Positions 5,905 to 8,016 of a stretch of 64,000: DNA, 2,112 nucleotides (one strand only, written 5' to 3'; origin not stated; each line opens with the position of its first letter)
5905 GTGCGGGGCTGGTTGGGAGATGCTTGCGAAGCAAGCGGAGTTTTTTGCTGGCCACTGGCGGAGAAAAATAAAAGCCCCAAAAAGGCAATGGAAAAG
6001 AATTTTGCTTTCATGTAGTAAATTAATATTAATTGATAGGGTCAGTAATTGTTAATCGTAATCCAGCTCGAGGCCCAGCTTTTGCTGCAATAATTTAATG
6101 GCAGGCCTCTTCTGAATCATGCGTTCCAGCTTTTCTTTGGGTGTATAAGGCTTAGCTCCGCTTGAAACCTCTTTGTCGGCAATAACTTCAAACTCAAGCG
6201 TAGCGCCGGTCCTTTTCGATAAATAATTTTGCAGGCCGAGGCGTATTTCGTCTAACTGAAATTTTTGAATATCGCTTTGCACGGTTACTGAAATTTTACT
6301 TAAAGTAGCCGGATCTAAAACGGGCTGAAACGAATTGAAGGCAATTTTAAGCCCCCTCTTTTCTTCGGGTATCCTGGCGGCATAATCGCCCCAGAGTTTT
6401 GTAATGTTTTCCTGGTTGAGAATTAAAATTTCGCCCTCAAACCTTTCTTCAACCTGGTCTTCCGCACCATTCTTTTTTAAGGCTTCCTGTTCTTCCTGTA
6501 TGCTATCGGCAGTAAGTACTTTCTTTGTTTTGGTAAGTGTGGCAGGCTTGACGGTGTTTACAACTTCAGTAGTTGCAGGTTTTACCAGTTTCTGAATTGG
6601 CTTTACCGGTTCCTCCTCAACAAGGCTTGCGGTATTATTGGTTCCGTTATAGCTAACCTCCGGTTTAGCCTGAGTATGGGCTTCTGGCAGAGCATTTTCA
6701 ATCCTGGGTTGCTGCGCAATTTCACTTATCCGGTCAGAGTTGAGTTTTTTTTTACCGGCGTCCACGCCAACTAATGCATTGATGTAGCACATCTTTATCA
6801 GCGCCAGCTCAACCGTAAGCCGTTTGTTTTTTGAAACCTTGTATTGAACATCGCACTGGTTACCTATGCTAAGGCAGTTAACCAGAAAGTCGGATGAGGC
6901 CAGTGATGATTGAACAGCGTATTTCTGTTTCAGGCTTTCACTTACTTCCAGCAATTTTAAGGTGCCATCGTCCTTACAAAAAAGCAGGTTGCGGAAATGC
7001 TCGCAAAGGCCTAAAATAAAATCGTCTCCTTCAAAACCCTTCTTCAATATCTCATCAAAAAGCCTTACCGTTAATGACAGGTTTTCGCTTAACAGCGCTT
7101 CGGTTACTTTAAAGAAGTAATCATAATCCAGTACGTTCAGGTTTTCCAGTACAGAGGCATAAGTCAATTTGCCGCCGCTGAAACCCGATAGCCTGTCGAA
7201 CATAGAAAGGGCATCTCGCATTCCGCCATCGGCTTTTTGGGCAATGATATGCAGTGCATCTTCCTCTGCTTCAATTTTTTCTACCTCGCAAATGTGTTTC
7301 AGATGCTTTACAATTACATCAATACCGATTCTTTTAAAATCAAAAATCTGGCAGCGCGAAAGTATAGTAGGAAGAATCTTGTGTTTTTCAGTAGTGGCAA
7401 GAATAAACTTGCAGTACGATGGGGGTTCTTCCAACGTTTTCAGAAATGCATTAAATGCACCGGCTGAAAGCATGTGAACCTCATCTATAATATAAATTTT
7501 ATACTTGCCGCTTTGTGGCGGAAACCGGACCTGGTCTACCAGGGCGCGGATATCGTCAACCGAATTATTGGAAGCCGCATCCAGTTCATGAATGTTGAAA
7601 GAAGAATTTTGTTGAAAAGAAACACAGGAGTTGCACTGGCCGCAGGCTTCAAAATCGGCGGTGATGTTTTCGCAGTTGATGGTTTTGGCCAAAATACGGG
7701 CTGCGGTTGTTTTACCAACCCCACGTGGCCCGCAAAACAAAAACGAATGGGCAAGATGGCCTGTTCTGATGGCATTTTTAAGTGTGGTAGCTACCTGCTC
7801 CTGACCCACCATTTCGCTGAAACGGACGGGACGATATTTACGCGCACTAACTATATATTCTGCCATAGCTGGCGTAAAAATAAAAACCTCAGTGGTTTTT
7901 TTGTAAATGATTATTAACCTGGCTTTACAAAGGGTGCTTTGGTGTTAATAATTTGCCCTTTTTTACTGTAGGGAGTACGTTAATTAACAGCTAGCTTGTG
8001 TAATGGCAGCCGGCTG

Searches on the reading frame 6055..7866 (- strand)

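Call 13: search_protein_families(library=pfam, proteins=[window:6055-7866:-], max_evalue=0.001)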
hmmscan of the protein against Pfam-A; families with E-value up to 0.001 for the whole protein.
window:6055-7866:- (604 aa): 10 families
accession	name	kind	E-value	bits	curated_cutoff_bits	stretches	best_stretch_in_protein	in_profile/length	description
PF13177.12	DNA_pol3_delta2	-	1.1e-45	155.9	27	1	21-179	1-159/161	DNA polymerase III, delta subunit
PF22608.2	DNAX_ATPase_lid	-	5.4e-16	58.5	27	1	185-224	2-41/49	DNA polymerase III clamp loader subunit, ATPase lid domain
PF00004.35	AAA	-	1.3e-11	45.5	21.2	1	43-174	2-125/131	ATPase family associated with various cellular activities (AAA)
PF05496.18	RuvB_N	-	3.1e-06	27.5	27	1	12-66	2-60/159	Holliday junction DNA helicase RuvB P-loop domain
PF21960.2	RCF1-5-like_lid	-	5.6e-06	26.6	27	1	189-223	3-38/43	RCF1/5-like, AAA+ ATPase lid domain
PF13401.12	AAA_22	-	7e-06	26.8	27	1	41-159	7-123/130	AAA domain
PF13173.12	AAA_14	-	8.3e-05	23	27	1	44-165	7-104/129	AAA domain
PF07724.20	AAA_2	-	0.00023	21.6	27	0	41-147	5-101/166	AAA domain (Cdc48 subfamily)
PF07728.20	AAA_5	-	0.00038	20.9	22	0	42-147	2-92/139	AAA domain (dynein-related subfamily)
PF13191.12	AAA_16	-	0.00097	20.1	32.6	0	20-84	3-66/167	AAA ATPase domain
